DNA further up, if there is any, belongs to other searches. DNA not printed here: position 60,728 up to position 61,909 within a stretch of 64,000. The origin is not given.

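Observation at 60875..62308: Two-cluster ferredoxin fused to a transmembrane segment and an unknown C-terminal domain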

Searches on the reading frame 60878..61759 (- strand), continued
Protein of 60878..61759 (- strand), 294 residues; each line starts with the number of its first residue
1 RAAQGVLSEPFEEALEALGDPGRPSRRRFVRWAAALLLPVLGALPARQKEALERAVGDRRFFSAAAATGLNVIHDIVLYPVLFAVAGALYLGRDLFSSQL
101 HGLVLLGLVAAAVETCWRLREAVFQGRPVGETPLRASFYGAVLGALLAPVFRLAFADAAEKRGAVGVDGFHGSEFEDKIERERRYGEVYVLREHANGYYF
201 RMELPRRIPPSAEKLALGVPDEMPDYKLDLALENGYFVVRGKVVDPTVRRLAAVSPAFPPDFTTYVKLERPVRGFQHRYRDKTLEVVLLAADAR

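Call 35: search_protein_families(library=ncbifam, proteins=[P0216, P0238, P0245, P0205, P0231, P0213, P0270, P0227, P0147, P0170], max_evalue=1)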
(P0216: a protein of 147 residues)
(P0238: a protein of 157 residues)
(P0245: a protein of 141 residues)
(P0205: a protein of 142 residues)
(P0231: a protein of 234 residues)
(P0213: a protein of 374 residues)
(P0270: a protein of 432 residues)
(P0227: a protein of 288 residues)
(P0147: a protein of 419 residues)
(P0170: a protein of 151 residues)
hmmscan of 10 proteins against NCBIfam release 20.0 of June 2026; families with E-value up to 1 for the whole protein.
P0216 (147 aa): 0 families

P0238 (157 aa): 1 family
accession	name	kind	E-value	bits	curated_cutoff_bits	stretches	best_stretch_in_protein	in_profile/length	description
NF033380.1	Rlm_2499C5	equivalog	0.15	10.8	650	1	44-94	36-86/391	23S rRNA (cytosine(2499)-C(5))-methyltransferase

P0245 (141 aa): 0 families

P0205 (142 aa): 0 families

P0231 (234 aa): 2 families
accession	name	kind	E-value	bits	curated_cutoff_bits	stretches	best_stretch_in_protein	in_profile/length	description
NF033683.1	di_4Fe-4S_YfhL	equivalog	0.0021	18.4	86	1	15-68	5-61/80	YfhL family 4Fe-4S dicluster ferredoxin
NF058577.1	FdxA_fam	equivalog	0.019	15.2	65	1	13-30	3-20/52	4Fe-4S ferredoxin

P0213 (374 aa): 91 families (the best 25 are shown)
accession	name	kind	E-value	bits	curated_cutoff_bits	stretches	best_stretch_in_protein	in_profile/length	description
NF045874.1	Vhu_polyferre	exception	1.1e-22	80.4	600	2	228-357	125-246/381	F420-non-reducing hydrogenase associated-polyferredoxin VhuB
NF058577.1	FdxA_fam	equivalog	4.4e-16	58.8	65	3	227-277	3-52/52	4Fe-4S ferredoxin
NF040864.1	HgcB_ferredoxin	equivalog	6.4e-15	54.8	99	3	228-278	11-61/93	mercury methylation ferredoxin HgcB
TIGR01944.1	rnfB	subfamily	8.8e-15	54.8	68.7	2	229-274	111-156/190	RnfABCDGE type electron transport complex subunit B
NF003475.0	PRK05113.1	equivalog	2.1e-13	50.6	203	2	298-326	139-167/190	electron transport complex subunit RsxB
TIGR02179.1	PorD_KorD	subfamily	4.6e-13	49.1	60.05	3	249-323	12-76/78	2-oxoacid:acceptor oxidoreductase, delta subunit, pyruvate/2-ketoisovalerate family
NF009053.0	PRK12387.1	subfamily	2.3e-12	47.1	204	3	299-361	35-97/180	formate hydrogenlyase complex iron-sulfur subunit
NF005415.0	PRK06991.1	equivalog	8.7e-11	42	281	2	299-326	112-139/284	electron transport complex subunit RsxB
NF042909.1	FMH_DH_FwdF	exception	1.2e-10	41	375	1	228-357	12-158/336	tungsten-dependent formylmethanofuran dehydrogenase subunit FwdF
NF043069.1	T4HPD_activ_SAM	equivalog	2.1e-10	40.5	425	2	227-275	47-94/299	trans-4-hydroxy-L-proline dehydratase activase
TIGR01971.1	NuoI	subfamily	2.7e-10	39.9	113.05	2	302-363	42-107/121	NADH-quinone oxidoreductase, chain I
NF040770.1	hetero_SS_HdrA2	exception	8.8e-10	37.3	1100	2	296-356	571-625/777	CoB-CoM heterodisulfide reductase HdrA2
TIGR02700.1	flavo_MJ0208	hypoth_equivalog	1.2e-09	37.7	251.35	2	228-281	145-197/234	dihydromethanopterin reductase (acceptor)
NF043039.1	HgcAB_like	equivalog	2e-09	37.6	285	2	197-278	273-349/350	HgcAB-like fusion protein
NF005504.0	PRK07118.1-3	equivalog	2.2e-09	37.1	437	2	302-355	219-266/293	Fe-S cluster domain-containing protein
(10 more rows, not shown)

P0270 (432 aa): 84 families (the best 25 are shown)
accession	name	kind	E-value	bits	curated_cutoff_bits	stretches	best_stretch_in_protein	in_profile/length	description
NF045480.1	FdxA_Actino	equivalog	3.1e-25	88.5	125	1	1-93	1-92/107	ferredoxin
NF045490.1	FdxA_Protbact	equivalog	5.3e-22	78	135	1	1-87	1-85/104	ferredoxin FdxA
NF058577.1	FdxA_fam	equivalog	2.3e-10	40.5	65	1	1-56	1-52/52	4Fe-4S ferredoxin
TIGR02951.1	DMSO_dmsB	equivalog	3.2e-08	33.8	214.1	1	2-57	57-112/161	DMSO/selenate family reductase complex B subunit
TIGR04105.1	FeFe_hydrog_B1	subfamily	4.9e-08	32.1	450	1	2-60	106-162/462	monomeric [FeFe] hydrogenase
NF005415.0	PRK06991.1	equivalog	9.7e-08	32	281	1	2-126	80-205/284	electron transport complex subunit RsxB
NF040864.1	HgcB_ferredoxin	equivalog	2.5e-07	30.4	99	1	7-58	14-62/93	mercury methylation ferredoxin HgcB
NF045874.1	Vhu_polyferre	exception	7e-07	28.3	600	1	5-72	126-189/381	F420-non-reducing hydrogenase associated-polyferredoxin VhuB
TIGR01944.1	rnfB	subfamily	1.1e-06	28.3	68.7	1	2-58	108-161/190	RnfABCDGE type electron transport complex subunit B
NF038355.1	FDH3_beta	equivalog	1.8e-06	28.1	240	1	6-59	51-104/180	formate dehydrogenase FDH3 subunit beta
NF048008.1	SfplDhtActHpfHKleb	equivalog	2.1e-06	27.3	500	1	6-79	48-124/308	(2S)-3-sulfopropanediol dehydratase activating enzyme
NF007382.0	PRK09898.1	equivalog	4.8e-06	26.2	213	1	6-54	120-168/208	ferredoxin-like protein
NF041715.1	arsenate_red_ArrB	equivalog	6.3e-06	25.9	450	1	6-65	54-112/233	arsenate respiratory reductase iron-sulfur subunit ArrB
NF043039.1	HgcAB_like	equivalog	8.3e-06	25.6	285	1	8-58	301-350/350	HgcAB-like fusion protein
NF006221.0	PRK08348.1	subfamily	1.4e-05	24.8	124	1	7-70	44-106/136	NADH-plastoquinone oxidoreductase subunit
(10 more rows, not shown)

P0227 (288 aa): 61 families (the best 25 are shown)
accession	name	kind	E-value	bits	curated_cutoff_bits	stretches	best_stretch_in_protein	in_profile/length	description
NF045490.1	FdxA_Protbact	equivalog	6.7e-33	113.1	135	1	1-95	1-95/104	ferredoxin FdxA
NF045480.1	FdxA_Actino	equivalog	1e-18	67.6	125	1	1-74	1-74/107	ferredoxin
NF058577.1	FdxA_fam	equivalog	6.3e-09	35.9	65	1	1-54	1-52/52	4Fe-4S ferredoxin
TIGR04105.1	FeFe_hydrog_B1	subfamily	8e-08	31.4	450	1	4-78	108-182/462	monomeric [FeFe] hydrogenase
NF040864.1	HgcB_ferredoxin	equivalog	6e-07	29.2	99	1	6-61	13-67/93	mercury methylation ferredoxin HgcB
NF043039.1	HgcAB_like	equivalog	6.7e-06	25.9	285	1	7-56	300-350/350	HgcAB-like fusion protein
TIGR02951.1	DMSO_dmsB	equivalog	7e-06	26.1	214.1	1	7-81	62-138/161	DMSO/selenate family reductase complex B subunit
NF045874.1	Vhu_polyferre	exception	8.6e-06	24.7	600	1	2-70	123-189/381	F420-non-reducing hydrogenase associated-polyferredoxin VhuB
NF007658.0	PRK10330.1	equivalog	1.4e-05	24.7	260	1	7-55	56-104/181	electron transport protein HydN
NF038355.1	FDH3_beta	equivalog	2.5e-05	24.4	240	1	5-54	50-100/180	formate dehydrogenase FDH3 subunit beta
NF009451.0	PRK12809.1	equivalog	4.5e-05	21.9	1154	1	7-55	54-102/639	formate-dependent uric acid utilization protein YgfT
NF045797.1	DsrO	equivalog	5e-05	22.8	200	1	6-54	100-149/235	sulfate reduction electron transfer complex DsrMKJOP subunit DsrO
NF007382.0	PRK09898.1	equivalog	6.7e-05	22.5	213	1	6-53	120-169/208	ferredoxin-like protein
NF005504.0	PRK07118.1-3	equivalog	6.8e-05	22.4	437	1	5-74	217-284/293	Fe-S cluster domain-containing protein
NF011569.0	PRK14993.1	equivalog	7.3e-05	22.3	416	1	7-66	98-158/244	tetrathionate reductase subunit TtrB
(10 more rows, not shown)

P0147 (419 aa): 73 families (the best 25 are shown)
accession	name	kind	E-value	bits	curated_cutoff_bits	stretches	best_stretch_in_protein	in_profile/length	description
NF045480.1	FdxA_Actino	equivalog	1.4e-34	118.6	125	1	1-89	1-87/107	ferredoxin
NF045490.1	FdxA_Protbact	equivalog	9.8e-24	83.6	135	1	1-84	1-82/104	ferredoxin FdxA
NF058577.1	FdxA_fam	equivalog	1.6e-11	44.2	65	1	1-56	1-52/52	4Fe-4S ferredoxin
NF041715.1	arsenate_red_ArrB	equivalog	1.8e-08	34.2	450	1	9-68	57-116/233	arsenate respiratory reductase iron-sulfur subunit ArrB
TIGR04105.1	FeFe_hydrog_B1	subfamily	6.8e-08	31.6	450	1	2-59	106-161/462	monomeric [FeFe] hydrogenase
NF040864.1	HgcB_ferredoxin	equivalog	8.7e-07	28.7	99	1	15-63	20-67/93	mercury methylation ferredoxin HgcB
NF042909.1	FMH_DH_FwdF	exception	1.4e-05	24.4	375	1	15-70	231-288/336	tungsten-dependent formylmethanofuran dehydrogenase subunit FwdF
TIGR02060.1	aprB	equivalog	1.7e-05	24.7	135.65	1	6-60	10-65/132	adenylyl-sulfate reductase subunit beta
NF045874.1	Vhu_polyferre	exception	2.7e-05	23.1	600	1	9-66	130-183/381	F420-non-reducing hydrogenase associated-polyferredoxin VhuB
TIGR02951.1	DMSO_dmsB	equivalog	3.1e-05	24.1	214.1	1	2-61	57-116/161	DMSO/selenate family reductase complex B subunit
TIGR04395.1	cutC_activ_rSAM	equivalog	4.4e-05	22.9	360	1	9-79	56-127/309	choline TMA-lyase-activating enzyme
NF038355.1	FDH3_beta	equivalog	6.2e-05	23.1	240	1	7-57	52-101/180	formate dehydrogenase FDH3 subunit beta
NF038196.1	ferrodoxin_EFR1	subfamily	0.00013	22.1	75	1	16-61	191-233/242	EFR1 family ferrodoxin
TIGR02700.1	flavo_MJ0208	hypoth_equivalog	0.00014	21.2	251.35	1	15-59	154-196/234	dihydromethanopterin reductase (acceptor)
NF033683.1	di_4Fe-4S_YfhL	equivalog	0.00022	21.5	86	1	40-62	7-29/80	YfhL family 4Fe-4S dicluster ferredoxin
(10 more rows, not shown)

P0170 (151 aa): 0 families

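Call 41: find_encoding_contigs(protein=P0141, flank=6000, max_places=2)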
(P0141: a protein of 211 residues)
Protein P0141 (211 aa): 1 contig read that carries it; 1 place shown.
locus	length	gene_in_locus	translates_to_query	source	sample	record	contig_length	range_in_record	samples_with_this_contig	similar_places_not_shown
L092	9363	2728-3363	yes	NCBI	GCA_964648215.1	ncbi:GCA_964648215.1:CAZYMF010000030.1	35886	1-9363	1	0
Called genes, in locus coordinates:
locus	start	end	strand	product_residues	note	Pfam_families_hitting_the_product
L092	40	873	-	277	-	PF06778:Chlor_dismutase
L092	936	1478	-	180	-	-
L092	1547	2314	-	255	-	PF00106:adh_short, PF08659:KR, PF13561:adh_short_C2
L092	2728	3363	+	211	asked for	-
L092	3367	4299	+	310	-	PF00195:Chal_sti_synt_N (weak), PF08545:ACP_syn_III, PF08541:ACP_syn_III_C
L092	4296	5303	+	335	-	PF00195:Chal_sti_synt_N (weak), PF00108:Thiolase_N, PF08545:ACP_syn_III, PF08541:ACP_syn_III_C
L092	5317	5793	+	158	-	PF13302:Acetyltransf_3 (faint), PF13527:Acetyltransf_9 (weak), PF00583:Acetyltransf_1, PF13508:Acetyltransf_7, PF14542:Acetyltransf_CG (weak), PF13673:Acetyltransf_10, PF08445:FR47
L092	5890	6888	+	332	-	PF04055:Radical_SAM, PF11946:DUF3463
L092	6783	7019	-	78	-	-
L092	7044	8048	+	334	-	PF03706:LPG_synthase_TM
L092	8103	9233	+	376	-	PF02547:Queuosine_synth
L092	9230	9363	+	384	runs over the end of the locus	PF01702:TGT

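Call 52: search_protein_families(library=ncbifam, proteins=[L082:8385-9320:+, L082:9329-10330:+, L082:10303-10830:+], max_evalue=0.001)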
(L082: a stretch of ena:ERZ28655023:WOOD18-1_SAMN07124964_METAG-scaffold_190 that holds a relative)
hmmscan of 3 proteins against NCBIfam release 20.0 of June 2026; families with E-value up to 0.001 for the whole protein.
L082:8385-9320:+ (311 aa): 18 families
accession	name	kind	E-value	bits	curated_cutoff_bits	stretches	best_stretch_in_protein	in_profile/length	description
NF006829.0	PRK09352.1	subfamily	2.1e-61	207.7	249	1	17-310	37-320/322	beta-ketoacyl-ACP synthase 3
TIGR00747.1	fabH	subfamily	5.9e-60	203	292.1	1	17-310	35-321/322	beta-ketoacyl-ACP synthase III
NF004623.0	PRK05963.1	equivalog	1.7e-40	139.3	437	1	18-310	39-327/328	beta-ketoacyl-ACP synthase III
NF005308.0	PRK06840.1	equivalog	2.2e-34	119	315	1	21-310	41-334/339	3-oxoacyl-ACP synthase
NF005541.0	PRK07204.1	equivalog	1.5e-27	96.8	402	1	18-308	38-326/329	beta-ketoacyl-ACP synthase III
NF009519.0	PRK12880.1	equivalog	1.9e-18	66.9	436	1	23-173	51-197/353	beta-ketoacyl-ACP synthase III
NF006720.0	PRK09258.1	equivalog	6.2e-17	61.9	285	1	33-302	62-329/338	3-oxoacyl-ACP synthase III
NF005703.0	PRK07515.1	equivalog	3.9e-16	58.9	304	1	34-309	98-370/373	beta-ketoacyl-ACP synthase III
TIGR01930.1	AcCoA-C-Actrans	subfamily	2.3e-10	40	240.55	1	28-125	17-115/385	acetyl-CoA C-acyltransferase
NF004853.0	PRK06205.1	subfamily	1.3e-06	27.7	551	0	28-137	22-131/404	acetyl-CoA C-acetyltransferase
NF004715.0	PRK06059.1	equivalog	2.8e-06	26.6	424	1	34-127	25-119/399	lipid-transfer protein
NF006086.0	PRK08235.1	equivalog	2e-05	23.9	526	0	214-261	293-340/393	acetyl-CoA C-acetyltransferase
NF003274.0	PRK04262.1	equivalog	2.1e-05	23.7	244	1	34-162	53-177/347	hydroxymethylglutaryl-CoA synthase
NF006552.0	PRK09051.1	subfamily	6.1e-05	22.4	565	0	210-242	27-60/395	beta-ketothiolase BktB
NF005704.0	PRK07516.1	subfamily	9.9e-05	21.4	412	0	35-122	25-114/389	thiolase domain-containing protein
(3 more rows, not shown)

L082:9329-10330:+ (333 aa): 26 families (the best 25 are shown)
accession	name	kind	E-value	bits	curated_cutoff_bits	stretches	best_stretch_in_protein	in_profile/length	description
NF006829.0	PRK09352.1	subfamily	4.2e-116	387.4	249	1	2-333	3-321/322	beta-ketoacyl-ACP synthase 3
TIGR00747.1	fabH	subfamily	7.3e-113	376.9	292.1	1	3-333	2-322/322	beta-ketoacyl-ACP synthase III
NF004623.0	PRK05963.1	equivalog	2.4e-72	244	437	1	2-332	4-327/328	beta-ketoacyl-ACP synthase III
NF005541.0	PRK07204.1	equivalog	1.1e-61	209.1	402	1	2-331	3-327/329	beta-ketoacyl-ACP synthase III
NF005703.0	PRK07515.1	equivalog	2e-42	145.5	304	1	40-332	85-371/373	beta-ketoacyl-ACP synthase III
NF005308.0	PRK06840.1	equivalog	3.2e-42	144.8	315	1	3-333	4-335/339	3-oxoacyl-ACP synthase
NF009519.0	PRK12880.1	equivalog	1.2e-34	120.1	436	1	3-331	7-336/353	beta-ketoacyl-ACP synthase III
NF006720.0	PRK09258.1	equivalog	2.5e-31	109.2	285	1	4-333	6-338/338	3-oxoacyl-ACP synthase III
NF003274.0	PRK04262.1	equivalog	7.1e-22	77.9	244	2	4-176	3-171/347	hydroxymethylglutaryl-CoA synthase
NF005293.2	PRK06816.1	subfamily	2.1e-16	59.9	450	2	238-317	276-360/378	StlD/DarB family beta-ketosynthase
TIGR00748.1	HMG_CoA_syn_Arc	equivalog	9e-13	48.2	353.35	2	224-323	197-297/345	hydroxymethylglutaryl-CoA synthase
NF053539.1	resorcinol_DarB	exception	1.9e-11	43.7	550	1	238-319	275-361/377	dialkylresorcinol biosynthesis protein DarB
NF042429.2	DHPHCoAsyn_DpgA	equivalog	1.9e-11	43.5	425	1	52-333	70-350/350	3,5-dihydroxyphenylacetyl-CoA synthase DpgA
TIGR01930.1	AcCoA-C-Actrans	subfamily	3.3e-09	36.2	240.55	1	51-145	20-115/385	acetyl-CoA C-acyltransferase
NF005704.0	PRK07516.1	subfamily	6.1e-07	28.7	412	1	54-142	24-114/389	thiolase domain-containing protein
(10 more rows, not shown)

L082:10303-10830:+ (175 aa): 18 families
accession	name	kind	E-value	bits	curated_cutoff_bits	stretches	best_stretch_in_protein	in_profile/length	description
TIGR01575.1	rimI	equivalog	3.3e-38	130.8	86.4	1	28-157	1-132/132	ribosomal protein S18-alanine N-acetyltransferase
NF007025.1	PRK09491.1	equivalog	3.1e-24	85.6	173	1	22-160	4-144/145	ribosomal protein S18-alanine N-acetyltransferase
NF002959.0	PRK03624.1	equivalog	2.4e-09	37.1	124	1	17-141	5-132/147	GNAT family acetyltransferase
NF033083.0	AAC_3_I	equivalog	5.1e-07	30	200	1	80-140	76-136/145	AAC(3)-I family aminoglycoside N-acetyltransferase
NF007853.0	PRK10562.1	equivalog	1.1e-06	28.9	125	1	52-141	42-123/146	N-acetyltransferase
NF049894.1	CG3035_N_ac_Glu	equivalog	1.1e-06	28.1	280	1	86-145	237-296/300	N-acetylglutamate synthase, CG3035 family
NF000487.1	stat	exception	1.7e-06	27.7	420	1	81-158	104-185/189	streptothricin N-acetyltransferase STAT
NF040503.1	resist_ArsN1a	equivalog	2.1e-06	27.6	170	1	86-147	81-142/159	arsinothricin resistance N-acetyltransferase ArsN1 family A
TIGR03448.1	mycothiol_MshD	equivalog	3.7e-06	26.5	163.1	1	85-142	232-289/294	mycothiol synthase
TIGR03103.1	trio_acet_GNAT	equivalog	6.4e-06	25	569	1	86-140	160-214/547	N-acetylglutaminylglutamine synthetase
NF053587.1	SpmdActasePaiA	equivalog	1.1e-05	25.3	250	1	82-160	91-170/172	spermidine/spermine N(1)-acetyltransferase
NF000359.1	sat3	exception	1.2e-05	25.5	360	1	62-148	75-162/180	streptothricin N-acetyltransferase Sat3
NF007807.0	PRK10514.1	equivalog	1.5e-05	24.9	134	1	80-142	69-126/147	acetyltransferase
TIGR02406.1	ectoine_EctA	equivalog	8.7e-05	22.6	120.6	1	57-137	37-122/157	diaminobutyrate acetyltransferase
NF040501.1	resist_ArsN2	equivalog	8.9e-05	22.1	125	1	48-120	14-87/133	arsenic resistance N-acetyltransferase ArsN2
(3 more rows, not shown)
